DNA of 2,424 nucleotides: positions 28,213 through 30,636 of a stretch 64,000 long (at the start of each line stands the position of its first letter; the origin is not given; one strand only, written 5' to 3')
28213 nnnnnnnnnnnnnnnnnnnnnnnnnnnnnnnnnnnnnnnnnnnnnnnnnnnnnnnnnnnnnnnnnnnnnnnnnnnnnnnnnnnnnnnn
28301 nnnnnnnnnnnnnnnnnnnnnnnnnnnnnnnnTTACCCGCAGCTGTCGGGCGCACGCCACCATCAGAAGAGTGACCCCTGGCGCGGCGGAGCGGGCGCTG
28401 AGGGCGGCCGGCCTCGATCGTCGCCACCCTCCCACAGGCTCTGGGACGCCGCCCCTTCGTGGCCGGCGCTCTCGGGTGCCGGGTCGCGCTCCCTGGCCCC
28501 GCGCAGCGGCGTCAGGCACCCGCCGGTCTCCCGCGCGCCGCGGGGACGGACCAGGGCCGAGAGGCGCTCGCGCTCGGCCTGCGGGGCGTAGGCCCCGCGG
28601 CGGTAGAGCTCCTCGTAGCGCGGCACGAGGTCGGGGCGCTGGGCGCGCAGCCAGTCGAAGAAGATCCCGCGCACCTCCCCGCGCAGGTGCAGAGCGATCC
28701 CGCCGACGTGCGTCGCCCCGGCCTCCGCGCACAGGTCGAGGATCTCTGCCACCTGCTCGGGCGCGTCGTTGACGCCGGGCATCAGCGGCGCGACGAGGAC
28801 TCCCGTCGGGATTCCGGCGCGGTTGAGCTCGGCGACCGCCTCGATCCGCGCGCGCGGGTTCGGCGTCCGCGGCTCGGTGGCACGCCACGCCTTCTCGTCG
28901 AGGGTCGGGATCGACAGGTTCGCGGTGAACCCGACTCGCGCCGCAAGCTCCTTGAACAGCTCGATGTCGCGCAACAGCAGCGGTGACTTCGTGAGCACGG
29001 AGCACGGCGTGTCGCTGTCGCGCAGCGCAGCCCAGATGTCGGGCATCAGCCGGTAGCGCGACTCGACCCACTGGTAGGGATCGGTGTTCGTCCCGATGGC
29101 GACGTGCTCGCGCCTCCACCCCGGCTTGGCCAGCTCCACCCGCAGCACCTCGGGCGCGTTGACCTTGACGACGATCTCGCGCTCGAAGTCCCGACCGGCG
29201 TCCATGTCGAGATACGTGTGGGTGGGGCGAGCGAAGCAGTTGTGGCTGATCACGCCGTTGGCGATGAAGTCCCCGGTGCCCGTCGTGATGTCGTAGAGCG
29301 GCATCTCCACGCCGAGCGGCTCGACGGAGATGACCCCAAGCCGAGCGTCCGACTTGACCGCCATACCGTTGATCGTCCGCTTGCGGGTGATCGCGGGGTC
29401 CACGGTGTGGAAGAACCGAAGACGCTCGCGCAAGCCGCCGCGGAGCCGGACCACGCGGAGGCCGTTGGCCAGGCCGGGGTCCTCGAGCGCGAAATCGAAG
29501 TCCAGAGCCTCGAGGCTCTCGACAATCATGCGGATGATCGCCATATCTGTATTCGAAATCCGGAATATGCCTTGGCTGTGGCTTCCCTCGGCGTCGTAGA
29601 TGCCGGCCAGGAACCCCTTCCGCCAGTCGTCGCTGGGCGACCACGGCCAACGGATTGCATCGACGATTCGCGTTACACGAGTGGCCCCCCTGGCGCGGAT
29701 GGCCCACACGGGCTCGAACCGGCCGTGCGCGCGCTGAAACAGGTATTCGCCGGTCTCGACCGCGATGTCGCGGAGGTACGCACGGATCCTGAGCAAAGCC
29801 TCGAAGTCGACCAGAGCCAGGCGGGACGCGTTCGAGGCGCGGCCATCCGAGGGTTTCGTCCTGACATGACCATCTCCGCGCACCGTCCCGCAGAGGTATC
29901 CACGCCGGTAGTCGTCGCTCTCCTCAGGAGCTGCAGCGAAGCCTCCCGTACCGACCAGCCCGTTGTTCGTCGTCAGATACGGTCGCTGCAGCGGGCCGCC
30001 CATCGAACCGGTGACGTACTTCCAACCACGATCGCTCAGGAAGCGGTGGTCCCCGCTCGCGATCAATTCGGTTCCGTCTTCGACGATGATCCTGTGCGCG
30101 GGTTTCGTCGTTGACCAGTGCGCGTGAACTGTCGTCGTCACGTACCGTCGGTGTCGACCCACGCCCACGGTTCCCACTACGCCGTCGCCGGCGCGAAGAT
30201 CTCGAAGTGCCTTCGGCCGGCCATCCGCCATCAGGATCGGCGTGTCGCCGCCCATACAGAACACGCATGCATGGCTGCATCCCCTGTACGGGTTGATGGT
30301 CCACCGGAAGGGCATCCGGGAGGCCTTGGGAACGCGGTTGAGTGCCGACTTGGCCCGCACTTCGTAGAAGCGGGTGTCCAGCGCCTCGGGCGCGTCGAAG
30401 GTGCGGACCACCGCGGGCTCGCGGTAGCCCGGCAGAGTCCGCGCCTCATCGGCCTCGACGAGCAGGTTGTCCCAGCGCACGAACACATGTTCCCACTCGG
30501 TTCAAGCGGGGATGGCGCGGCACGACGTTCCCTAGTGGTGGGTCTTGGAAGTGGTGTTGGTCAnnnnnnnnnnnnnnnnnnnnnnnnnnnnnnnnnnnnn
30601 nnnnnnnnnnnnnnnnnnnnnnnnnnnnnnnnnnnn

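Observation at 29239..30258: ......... intein inserted inside the CX3CX2C iron-sulfur motif of a radical SAM DNA-repair-type gene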

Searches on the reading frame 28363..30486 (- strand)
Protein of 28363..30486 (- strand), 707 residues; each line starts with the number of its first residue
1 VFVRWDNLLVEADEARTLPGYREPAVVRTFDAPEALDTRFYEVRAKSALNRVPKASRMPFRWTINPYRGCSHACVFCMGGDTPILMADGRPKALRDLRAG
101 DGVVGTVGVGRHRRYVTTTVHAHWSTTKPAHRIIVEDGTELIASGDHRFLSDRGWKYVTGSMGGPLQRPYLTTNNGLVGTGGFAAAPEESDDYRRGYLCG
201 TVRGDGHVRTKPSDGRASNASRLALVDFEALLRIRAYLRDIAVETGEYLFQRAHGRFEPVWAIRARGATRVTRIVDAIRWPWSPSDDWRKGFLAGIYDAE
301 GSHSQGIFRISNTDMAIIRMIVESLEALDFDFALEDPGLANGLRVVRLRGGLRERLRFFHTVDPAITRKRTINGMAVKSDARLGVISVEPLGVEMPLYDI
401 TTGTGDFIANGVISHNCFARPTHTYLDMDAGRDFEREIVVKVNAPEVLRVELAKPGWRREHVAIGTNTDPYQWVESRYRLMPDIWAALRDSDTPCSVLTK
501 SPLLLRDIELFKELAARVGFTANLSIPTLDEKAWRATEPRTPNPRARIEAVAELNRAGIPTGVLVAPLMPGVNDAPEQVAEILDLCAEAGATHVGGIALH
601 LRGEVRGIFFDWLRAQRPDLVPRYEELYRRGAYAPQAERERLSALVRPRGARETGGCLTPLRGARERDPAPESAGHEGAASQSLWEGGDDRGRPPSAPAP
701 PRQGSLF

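Call 3: search_protein_families(library=pfam, proteins=[window:28363-30486:-], max_evalue=0.1)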
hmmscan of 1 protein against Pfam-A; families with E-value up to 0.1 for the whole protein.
window:28363-30486:- (707 aa): 4 families
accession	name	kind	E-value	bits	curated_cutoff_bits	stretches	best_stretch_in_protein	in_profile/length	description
PF04055.27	Radical_SAM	-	2.5e-14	54.2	29.5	1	451-581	41-164/166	Radical SAM superfamily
PF14528.11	LAGLIDADG_3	-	2.3e-06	28.2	22.5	1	288-329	2-47/82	LAGLIDADG-like domain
PF14890.11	Intein_splicing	-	3.9e-05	24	35.8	0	385-416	123-155/155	Intein splicing domain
PF05203.21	Hom_end_hint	-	0.041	14.3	32.1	1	77-117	1-41/228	Hom_end-associated Hint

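Call 4: search_protein_families(library=ncbifam, proteins=[window:28363-30486:-], max_evalue=0.1)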
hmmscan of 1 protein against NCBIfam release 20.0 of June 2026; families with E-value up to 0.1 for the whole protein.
window:28363-30486:- (707 aa): 12 families
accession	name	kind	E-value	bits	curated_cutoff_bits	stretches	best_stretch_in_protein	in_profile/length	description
NF038136.1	rSAM_Rv_intein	exception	2.1e-209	697.1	700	1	3-649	1-567/574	intein-containing Rv2578c family radical SAM protein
NF038135.1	rSAM_Rv2578c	equivalog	1.6e-119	398.6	430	1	4-649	2-310/317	Rv2578c family radical SAM protein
NF033668.1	rSAM_PA0069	hypoth_equivalog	4.4e-73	246.3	360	2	416-623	73-278/348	PA0069 family radical SAM protein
TIGR04470.1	rSAM_mob_pairB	equivalog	3.6e-24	85.6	410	1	457-631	68-233/285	radical SAM mobile pair protein B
NF005852.0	PRK07773.1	equivalog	1.1e-07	30.5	780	1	77-158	398-481/886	replicative DNA helicase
NF003158.0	PRK04132.1-3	equivalog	1.3e-06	25.9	1750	1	60-157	631-731/1437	replication factor C small subunit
TIGR01445.1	intein_Nterm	domain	0.00053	20.9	24.5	1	77-150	1-82/83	intein N-terminal splicing region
TIGR01443.1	intein_Cterm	domain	0.0021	18.2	15.6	1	397-417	2-24/24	intein C-terminal splicing region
NF006207.0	PRK08332.1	equivalog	0.0041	14.3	2400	0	383-425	1208-1250/1684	vitamin B12-dependent ribonucleotide reductase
NF038162.1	RtcB_rel_intein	exception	0.011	13.7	1150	0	386-429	545-591/961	intein-containing RtcB family protein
TIGR04070.1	photo_TT_lyase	equivalog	0.02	13.9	400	1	534-570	199-235/338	spore photoproduct lyase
NF011418.0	PRK14845.1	equivalog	0.022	12.5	756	1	386-417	444-475/1049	translation initiation factor IF-2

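Call 5: search_solved_structures(query=window:28363-30486:-, max_evalue=0.01, show_alignments=3)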
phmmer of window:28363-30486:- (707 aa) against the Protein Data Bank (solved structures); distinct sequences matched with E-value up to 0.01: 0.

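Call 6: find_homologous_proteins(query=window:28363-30486:-, max_evalue=0.00001)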
Query window:28363-30486:- (707 aa): 8000 proteins with E <= 0.00001 among 8000 candidates; the best 120 are listed.
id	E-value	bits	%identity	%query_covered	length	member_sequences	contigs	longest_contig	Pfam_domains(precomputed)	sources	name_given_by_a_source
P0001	0.0e+0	1610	99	100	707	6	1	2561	PF04055.28,PF14528.12,PF14890.12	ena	-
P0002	0.0e+0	1067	72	90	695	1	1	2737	PF04055.28,PF14528.12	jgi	jgi:DNA repair photolyase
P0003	0.0e+0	1062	68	100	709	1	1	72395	PF04055.28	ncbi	-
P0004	0.0e+0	1060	69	95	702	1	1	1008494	PF04055.28,PF14890.12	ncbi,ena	-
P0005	0.0e+0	1059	71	91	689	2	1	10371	PF04055.28,PF14528.12,PF14890.12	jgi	jgi:DNA repair photolyase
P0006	0.0e+0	1057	72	91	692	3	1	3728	PF04055.28,PF14528.12,PF14890.12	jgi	jgi:DNA repair photolyase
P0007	0.0e+0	1056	67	100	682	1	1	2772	PF04055.28,PF14528.12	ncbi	-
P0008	0.0e+0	1056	67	100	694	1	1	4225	PF04055.28,PF14890.12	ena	-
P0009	0.0e+0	1055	67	100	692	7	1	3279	PF04055.28,PF14890.12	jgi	jgi:DNA repair photolyase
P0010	0.0e+0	1052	67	100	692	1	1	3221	PF04055.28,PF14890.12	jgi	jgi:DNA repair photolyase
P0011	0.0e+0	1046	71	91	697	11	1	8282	PF04055.28,PF14528.12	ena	-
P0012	0.0e+0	1044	67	100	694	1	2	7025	PF04055.28,PF14890.12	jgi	jgi:DNA repair photolyase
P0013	0.0e+0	1041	66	100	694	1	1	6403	PF04055.28,PF14890.12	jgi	jgi:DNA repair photolyase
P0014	0.0e+0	1037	70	91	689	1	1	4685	PF04055.28,PF14528.12,PF14890.12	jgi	jgi:DNA repair photolyase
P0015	0.0e+0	1036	70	91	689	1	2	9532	PF04055.28,PF14528.12,PF14890.12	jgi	jgi:DNA repair photolyase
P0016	0.0e+0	1028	68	95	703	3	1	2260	PF04055.28,PF14528.12,PF14890.12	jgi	jgi:DNA repair photolyase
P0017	0.0e+0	1028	66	100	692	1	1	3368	PF04055.28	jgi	jgi:DNA repair photolyase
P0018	0.0e+0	1027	69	91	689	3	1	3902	PF04055.28,PF14528.12,PF14890.12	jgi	jgi:DNA repair photolyase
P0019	0.0e+0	1026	70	92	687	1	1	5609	PF04055.28,PF14890.12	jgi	jgi:DNA repair photolyase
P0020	0.0e+0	1023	69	93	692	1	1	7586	PF04055.28,PF14890.12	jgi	jgi:DNA repair photolyase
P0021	0.0e+0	1018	70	91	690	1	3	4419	PF04055.28,PF14528.12,PF14890.12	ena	-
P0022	0.0e+0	1017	68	95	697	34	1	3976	PF04055.28,PF14528.12,PF14890.12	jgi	jgi:DNA repair photolyase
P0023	0.0e+0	1017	69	91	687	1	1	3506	PF04055.28,PF14528.12,PF14890.12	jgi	jgi:DNA repair photolyase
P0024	0.0e+0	1016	66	95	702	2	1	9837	PF04055.28,PF14528.12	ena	-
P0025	0.0e+0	1014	67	94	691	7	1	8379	PF04055.28,PF14528.12,PF14890.12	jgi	jgi:DNA repair photolyase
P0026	0.0e+0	1014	68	91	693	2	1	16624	PF04055.28,PF14528.12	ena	-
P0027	0.0e+0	1014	65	100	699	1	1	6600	PF04055.28,PF14528.12,PF14890.12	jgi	jgi:DNA repair photolyase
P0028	0.0e+0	1013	69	91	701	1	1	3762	PF04055.28,PF14528.12,PF14890.12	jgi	jgi:DNA repair photolyase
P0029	0.0e+0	1012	65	96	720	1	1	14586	PF04055.28,PF14528.12,PF14890.12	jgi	jgi:DNA repair photolyase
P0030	0.0e+0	1011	68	95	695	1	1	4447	PF04055.28,PF14528.12,PF14890.12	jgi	jgi:DNA repair photolyase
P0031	0.0e+0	1011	68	95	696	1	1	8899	PF04055.28,PF14890.12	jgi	jgi:DNA repair photolyase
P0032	0.0e+0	1011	66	100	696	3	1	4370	PF04055.28,PF14890.12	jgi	jgi:DNA repair photolyase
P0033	1.3e-298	1010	65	100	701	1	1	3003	PF04055.28,PF14528.12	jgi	jgi:DNA repair photolyase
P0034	1.4e-298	1010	64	100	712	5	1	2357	PF04055.28,PF14528.12,PF14890.12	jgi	jgi:DNA repair photolyase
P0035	1.8e-298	1010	68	93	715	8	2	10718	PF04055.28,PF14890.12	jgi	jgi:DNA repair photolyase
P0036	2.2e-298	1009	66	96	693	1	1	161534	PF04055.28,PF14528.12,PF14890.12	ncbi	-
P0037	2.8e-298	1009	67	94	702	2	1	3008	PF04055.28,PF14528.12,PF14890.12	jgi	jgi:DNA repair photolyase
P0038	2.8e-298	1009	69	91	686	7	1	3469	PF04055.28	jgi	jgi:DNA repair photolyase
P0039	3.0e-298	1009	67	95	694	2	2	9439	PF04055.28,PF14528.12,PF14890.12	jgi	jgi:DNA repair photolyase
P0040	3.9e-298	1009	67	94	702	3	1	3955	PF04055.28,PF14890.12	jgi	jgi:DNA repair photolyase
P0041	4.0e-298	1009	69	91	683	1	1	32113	PF04055.28,PF14528.12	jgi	jgi:DNA repair photolyase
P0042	4.1e-298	1009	69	91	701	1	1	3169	PF04055.28,PF14890.12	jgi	jgi:DNA repair photolyase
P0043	4.6e-298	1008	69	91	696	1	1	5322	PF04055.28,PF14890.12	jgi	jgi:DNA repair photolyase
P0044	6.8e-298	1008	65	100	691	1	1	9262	PF04055.28,PF14528.12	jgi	jgi:DNA repair photolyase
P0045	7.2e-298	1008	66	100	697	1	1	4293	PF04055.28,PF14890.12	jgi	jgi:DNA repair photolyase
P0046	9.8e-298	1007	69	92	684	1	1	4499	PF04055.28,PF14528.12,PF14890.12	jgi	-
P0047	1.3e-297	1007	68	91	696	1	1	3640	PF04055.28,PF14528.12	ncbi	-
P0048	1.5e-297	1007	68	94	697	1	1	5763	PF04055.28,PF14890.12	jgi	jgi:DNA repair photolyase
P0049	1.7e-297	1007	64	100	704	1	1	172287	PF04055.28,PF14890.12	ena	-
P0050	1.7e-297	1007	65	100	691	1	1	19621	PF04055.28,PF14528.12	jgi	jgi:DNA repair photolyase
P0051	2.0e-297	1006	69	92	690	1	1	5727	PF04055.28,PF14528.12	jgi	jgi:DNA repair photolyase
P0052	2.6e-297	1006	68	92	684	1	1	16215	PF04055.28,PF14528.12,PF14890.12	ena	-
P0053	2.7e-297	1006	68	92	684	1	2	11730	PF04055.28,PF14528.12,PF14890.12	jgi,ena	-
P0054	3.1e-297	1006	68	92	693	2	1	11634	PF04055.28,PF14890.12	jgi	jgi:DNA repair photolyase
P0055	3.8e-297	1005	68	91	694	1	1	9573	PF04055.28,PF14528.12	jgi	jgi:DNA repair photolyase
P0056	4.1e-297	1005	68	91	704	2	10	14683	PF04055.28,PF14890.12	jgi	jgi:DNA repair photolyase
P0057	4.1e-297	1005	68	92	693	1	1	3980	PF04055.28,PF14890.12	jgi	jgi:DNA repair photolyase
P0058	5.5e-297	1005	67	95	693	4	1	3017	PF04055.28,PF14528.12,PF14890.12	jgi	jgi:DNA repair photolyase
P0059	5.9e-297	1005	68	92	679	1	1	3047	PF04055.28,PF14890.12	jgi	jgi:DNA repair photolyase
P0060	6.0e-297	1005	67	95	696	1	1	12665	PF04055.28,PF14528.12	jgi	jgi:DNA repair photolyase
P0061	7.2e-297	1004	67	95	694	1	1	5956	PF04055.28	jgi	jgi:DNA repair photolyase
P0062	7.9e-297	1004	65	96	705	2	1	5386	PF04055.28,PF14528.12,PF14890.12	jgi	jgi:DNA repair photolyase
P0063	9.6e-297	1004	65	100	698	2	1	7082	PF04055.28,PF14528.12,PF14890.12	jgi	jgi:DNA repair photolyase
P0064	1.2e-296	1004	68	92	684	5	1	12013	PF04055.28,PF14528.12,PF14890.12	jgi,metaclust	metaclust:\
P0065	1.2e-296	1004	68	91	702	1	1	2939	PF04055.28,PF14890.12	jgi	jgi:DNA repair photolyase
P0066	1.4e-296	1004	68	91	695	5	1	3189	PF04055.28,PF14528.12,PF14890.12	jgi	jgi:DNA repair photolyase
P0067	1.6e-296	1003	68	92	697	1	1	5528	PF04055.28,PF14890.12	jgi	jgi:DNA repair photolyase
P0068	2.1e-296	1003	66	95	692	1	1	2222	PF04055.28,PF14528.12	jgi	jgi:DNA repair photolyase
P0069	2.5e-296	1003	68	93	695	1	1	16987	PF04055.28,PF14528.12,PF14890.12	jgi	jgi:DNA repair photolyase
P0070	3.4e-296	1002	66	95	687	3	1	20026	PF04055.28,PF14890.12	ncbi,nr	ncbi:MAG: hypothetical protein QOJ97_741 [Solirubrobacteraceae bacterium]|nr:hypothetical protein [S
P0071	3.4e-296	1002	68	91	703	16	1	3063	PF04055.28,PF14890.12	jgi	jgi:DNA repair photolyase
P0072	5.6e-296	1002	65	100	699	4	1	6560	PF04055.28,PF14528.12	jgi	jgi:DNA repair photolyase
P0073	6.2e-296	1001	64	100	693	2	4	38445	PF04055.28,PF14528.12,PF14890.12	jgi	jgi:DNA repair photolyase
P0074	6.7e-296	1001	63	100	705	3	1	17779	PF04055.28,PF14528.12,PF14890.12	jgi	jgi:DNA repair photolyase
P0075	7.2e-296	1001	69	91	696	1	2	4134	PF04055.28,PF14528.12,PF14890.12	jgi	jgi:DNA repair photolyase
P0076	7.3e-296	1001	68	91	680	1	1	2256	PF04055.28,PF14528.12,PF14890.12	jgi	-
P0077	8.4e-296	1001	68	91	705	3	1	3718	PF04055.28,PF14528.12,PF14890.12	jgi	jgi:DNA repair photolyase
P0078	8.8e-296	1001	65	100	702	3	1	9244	PF04055.28,PF14890.12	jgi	jgi:DNA repair photolyase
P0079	1.4e-295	1000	65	100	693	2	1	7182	PF04055.28,PF14528.12,PF14890.12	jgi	jgi:DNA repair photolyase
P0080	1.4e-295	1000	64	100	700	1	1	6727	PF04055.28,PF14528.12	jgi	jgi:DNA repair photolyase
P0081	1.6e-295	1000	68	93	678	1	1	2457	PF04055.28,PF14528.12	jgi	jgi:DNA repair photolyase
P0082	1.7e-295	1000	66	95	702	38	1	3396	PF04055.28,PF14528.12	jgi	jgi:DNA repair photolyase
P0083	1.7e-295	1000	64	100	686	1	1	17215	PF04055.28,PF14890.12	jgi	jgi:DNA repair photolyase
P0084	2.3e-295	1000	67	95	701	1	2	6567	PF04055.28,PF14890.12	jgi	jgi:DNA repair photolyase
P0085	2.4e-295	999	65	100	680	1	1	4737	PF04055.28,PF14528.12,PF14890.12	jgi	jgi:DNA repair photolyase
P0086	2.5e-295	999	66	95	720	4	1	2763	PF04055.28,PF14528.12,PF14890.12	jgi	jgi:DNA repair photolyase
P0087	3.3e-295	999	68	90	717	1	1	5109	PF04055.28,PF14528.12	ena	-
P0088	3.3e-295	999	66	95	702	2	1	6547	PF04055.28,PF14528.12,PF14890.12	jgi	jgi:DNA repair photolyase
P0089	4.0e-295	999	67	95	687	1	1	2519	PF04055.28,PF14528.12,PF14890.12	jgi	jgi:DNA repair photolyase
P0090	4.0e-295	999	69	91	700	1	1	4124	PF04055.28,PF14890.12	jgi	jgi:DNA repair photolyase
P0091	4.4e-295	999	68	91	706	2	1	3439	PF04055.28,PF14528.12,PF14890.12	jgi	jgi:DNA repair photolyase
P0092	6.8e-295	998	65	100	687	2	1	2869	PF04055.28,PF14890.12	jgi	jgi:DNA repair photolyase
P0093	7.3e-295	998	65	100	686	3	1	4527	PF04055.28,PF14890.12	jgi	jgi:DNA repair photolyase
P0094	8.9e-295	998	65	96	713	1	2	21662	PF04055.28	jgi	jgi:DNA repair photolyase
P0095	9.8e-295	997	64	100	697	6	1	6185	PF04055.28,PF14890.12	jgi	jgi:DNA repair photolyase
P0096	1.2e-294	997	67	92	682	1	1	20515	PF04055.28,PF14528.12,PF14890.12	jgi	jgi:DNA repair photolyase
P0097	1.4e-294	997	67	92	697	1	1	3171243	PF04055.28,PF14890.12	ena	-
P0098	1.9e-294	996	68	91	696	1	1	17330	PF04055.28,PF14890.12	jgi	jgi:DNA repair photolyase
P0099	2.2e-294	996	69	93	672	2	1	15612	PF04055.28,PF14528.12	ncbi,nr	ncbi:MAG: hypothetical protein QOH58_2235 [Thermoleophilaceae bacterium]|nr:hypothetical protein [Th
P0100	2.2e-294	996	69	91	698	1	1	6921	PF04055.28,PF14528.12,PF14890.12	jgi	jgi:DNA repair photolyase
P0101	2.6e-294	996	68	91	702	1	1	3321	PF04055.28,PF14528.12,PF14890.12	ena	-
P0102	2.6e-294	996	67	91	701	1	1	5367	PF04055.28,PF14890.12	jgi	jgi:DNA repair photolyase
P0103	3.9e-294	995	68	91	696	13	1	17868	PF04055.28,PF14528.12,PF14890.12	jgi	jgi:DNA repair photolyase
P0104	4.8e-294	995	67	91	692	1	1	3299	PF04055.28,PF14528.12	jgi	jgi:DNA repair photolyase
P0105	5.2e-294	995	66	91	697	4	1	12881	PF04055.28,PF14528.12,PF14890.12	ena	-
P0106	6.1e-294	995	67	91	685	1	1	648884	PF04055.28,PF14528.12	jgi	jgi:DNA repair photolyase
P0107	7.3e-294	995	67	92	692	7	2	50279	PF04055.28,PF14528.12,PF14890.12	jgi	jgi:DNA repair photolyase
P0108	7.5e-294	995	66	94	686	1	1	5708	PF04055.28,PF14890.12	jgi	jgi:DNA repair photolyase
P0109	8.5e-294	994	64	100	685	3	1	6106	PF04055.28,PF14890.12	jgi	jgi:DNA repair photolyase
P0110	8.6e-294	994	67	91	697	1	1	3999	PF04055.28,PF14528.12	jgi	jgi:DNA repair photolyase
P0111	1.2e-293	994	67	95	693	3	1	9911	PF04055.28,PF14528.12,PF14890.12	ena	-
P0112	1.3e-293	994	69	91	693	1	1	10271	PF04055.28,PF14528.12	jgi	jgi:DNA repair photolyase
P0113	1.3e-293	994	66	94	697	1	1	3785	PF04055.28,PF14528.12,PF14890.12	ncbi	ncbi:MAG: intein-containing Rv2578c family radical SAM protein [Solirubrobacteraceae bacterium]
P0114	1.4e-293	994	68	91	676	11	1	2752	PF04055.28,PF14528.12,PF14890.12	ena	-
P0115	1.8e-293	993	68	93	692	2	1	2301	PF04055.28,PF14890.12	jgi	jgi:DNA repair photolyase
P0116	1.9e-293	993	68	91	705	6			PF04055.28,PF14528.12,PF14890.12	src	-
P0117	1.9e-293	993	67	91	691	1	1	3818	PF04055.28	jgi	jgi:DNA repair photolyase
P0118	2.0e-293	993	66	95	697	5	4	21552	PF04055.28,PF14528.12,PF14890.12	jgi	jgi:DNA repair photolyase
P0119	2.2e-293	993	65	100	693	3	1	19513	PF04055.28,PF14528.12,PF14890.12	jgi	jgi:DNA repair photolyase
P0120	2.2e-293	993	68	91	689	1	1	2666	PF04055.28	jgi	jgi:DNA repair photolyase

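Call 41: predict_structure(alignment_id=A1)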
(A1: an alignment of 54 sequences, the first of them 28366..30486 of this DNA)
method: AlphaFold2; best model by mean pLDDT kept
length: 707 residues; sequences in the alignment: 54
mean_pLDDT: 64.4   pTM: 0.41
mean pLDDT of the five models: 64.4, 64.2, 61.2, 60.6, 58.2
residues with pLDDT >= 90: 101; 70-90: 249; 50-70: 123; < 50: 234
segments of 3 or more residues with pLDDT < 50: 1-73, 162-166, 208-219, 252-257, 361-380, 418-443, 467-479, 598-605, 631-635, 647-707
pLDDT, mean of each block of 10 residues (from residue 1): 25 39 39 33 32 29 27 65 79 89 75 70 82 90 89 81 54 85 68 92 65 43 61 85 78 49 77 87 91 86 70 90 89 88 83 50 39 38 86 90 84 69 30 30 54 66 59 41 80 83 86 89 87 73 85 93 73 70 88 63 50 65 63 47 53 36 30 30 30 40 28
secondary structure, 60 per line:
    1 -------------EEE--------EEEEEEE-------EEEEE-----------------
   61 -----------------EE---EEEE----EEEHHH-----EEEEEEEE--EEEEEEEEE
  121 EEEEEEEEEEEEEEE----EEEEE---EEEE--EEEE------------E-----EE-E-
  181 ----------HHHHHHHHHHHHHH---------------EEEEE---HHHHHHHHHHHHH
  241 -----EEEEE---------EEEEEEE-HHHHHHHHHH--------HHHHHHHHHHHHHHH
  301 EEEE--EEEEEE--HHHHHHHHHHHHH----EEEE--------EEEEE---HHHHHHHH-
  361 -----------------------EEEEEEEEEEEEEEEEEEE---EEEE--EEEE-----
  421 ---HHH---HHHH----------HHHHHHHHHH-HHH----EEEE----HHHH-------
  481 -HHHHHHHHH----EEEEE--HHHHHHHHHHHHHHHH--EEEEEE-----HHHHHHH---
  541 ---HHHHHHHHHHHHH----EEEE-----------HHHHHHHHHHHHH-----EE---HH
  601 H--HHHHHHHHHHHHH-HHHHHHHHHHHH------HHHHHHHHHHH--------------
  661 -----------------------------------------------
elements in order (helices of 4 or more, strands of 3 or more residues): E14-16 E25-31 E39-43 E83-86 E91-93 E102-109 E112-135 E140-144 E148-151 E154-157 H191-204 E220-224 H228-240 E246-250 E260-266 H268-277 H286-300 E301-304 E307-312 H315-327 E332-335 E344-348 H352-359 E384-402 E406-409 E412-415 H430-433 H444-453 E462-465 H470-473 H482-490 E495-499 H502-517 E520-525 H531-537 H544-556 E561-564 H576-588 H604-616 H618-629 H636-646
